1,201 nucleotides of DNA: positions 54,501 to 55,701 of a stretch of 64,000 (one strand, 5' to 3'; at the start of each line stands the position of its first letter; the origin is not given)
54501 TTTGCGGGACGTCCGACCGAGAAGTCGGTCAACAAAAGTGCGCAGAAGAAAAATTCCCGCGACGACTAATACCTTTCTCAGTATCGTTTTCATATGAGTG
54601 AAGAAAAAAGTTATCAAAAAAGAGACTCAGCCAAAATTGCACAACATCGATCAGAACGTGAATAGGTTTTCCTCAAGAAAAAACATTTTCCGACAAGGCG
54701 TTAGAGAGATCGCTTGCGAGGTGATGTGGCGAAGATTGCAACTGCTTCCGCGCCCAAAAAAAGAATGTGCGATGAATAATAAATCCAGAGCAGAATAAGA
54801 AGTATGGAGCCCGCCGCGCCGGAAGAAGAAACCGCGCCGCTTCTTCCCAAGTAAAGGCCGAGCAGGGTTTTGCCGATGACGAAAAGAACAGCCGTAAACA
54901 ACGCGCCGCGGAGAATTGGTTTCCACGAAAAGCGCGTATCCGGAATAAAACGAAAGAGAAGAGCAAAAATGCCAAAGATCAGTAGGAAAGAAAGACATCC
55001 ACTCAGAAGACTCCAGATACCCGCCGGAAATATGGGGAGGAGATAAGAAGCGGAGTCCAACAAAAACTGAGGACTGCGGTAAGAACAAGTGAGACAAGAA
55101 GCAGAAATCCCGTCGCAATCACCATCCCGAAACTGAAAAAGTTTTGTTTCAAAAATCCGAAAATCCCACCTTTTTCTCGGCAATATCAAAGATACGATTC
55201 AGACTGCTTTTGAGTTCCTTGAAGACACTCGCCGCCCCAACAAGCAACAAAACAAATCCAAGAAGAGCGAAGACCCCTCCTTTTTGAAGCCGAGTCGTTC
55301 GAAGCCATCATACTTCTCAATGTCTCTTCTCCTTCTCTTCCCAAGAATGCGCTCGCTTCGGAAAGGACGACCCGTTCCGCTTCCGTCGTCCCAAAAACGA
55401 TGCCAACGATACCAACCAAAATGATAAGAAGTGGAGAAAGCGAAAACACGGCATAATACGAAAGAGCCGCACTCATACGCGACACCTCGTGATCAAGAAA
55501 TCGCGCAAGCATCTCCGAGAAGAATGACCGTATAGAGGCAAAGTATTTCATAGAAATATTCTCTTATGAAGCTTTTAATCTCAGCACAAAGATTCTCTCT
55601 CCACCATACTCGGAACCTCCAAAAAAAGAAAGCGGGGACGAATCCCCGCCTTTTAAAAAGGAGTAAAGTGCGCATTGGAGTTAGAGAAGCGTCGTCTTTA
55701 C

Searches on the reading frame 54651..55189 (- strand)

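Call 36: search_protein_families(library=pfam, proteins=[window:54701-55189:-, window:54651-55118:-], max_evalue=0.001)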
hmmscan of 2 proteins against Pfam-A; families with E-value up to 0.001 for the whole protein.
window:54701-55189:- (162 aa): 1 family
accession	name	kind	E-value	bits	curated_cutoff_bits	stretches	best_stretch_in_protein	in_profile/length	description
PF03631.20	Virul_fac_BrkB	-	1.1e-21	78.1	33.7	1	54-153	154-255/259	Virulence factor BrkB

window:54651-55118:- (155 aa): 0 families

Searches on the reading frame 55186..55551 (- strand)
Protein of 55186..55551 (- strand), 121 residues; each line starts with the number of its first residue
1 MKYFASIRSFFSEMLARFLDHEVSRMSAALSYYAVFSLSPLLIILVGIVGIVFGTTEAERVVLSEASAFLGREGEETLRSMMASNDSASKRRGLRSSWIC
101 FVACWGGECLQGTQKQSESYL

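Call 16: search_protein_families(library=pfam, proteins=[window:55186-55551:-], max_evalue=0.001)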
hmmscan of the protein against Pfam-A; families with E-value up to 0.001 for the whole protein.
window:55186-55551:- (121 aa): 1 family
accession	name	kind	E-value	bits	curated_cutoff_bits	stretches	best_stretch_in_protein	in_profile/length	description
PF03631.20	Virul_fac_BrkB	-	1.7e-10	41.5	33.7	1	20-100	2-81/259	Virulence factor BrkB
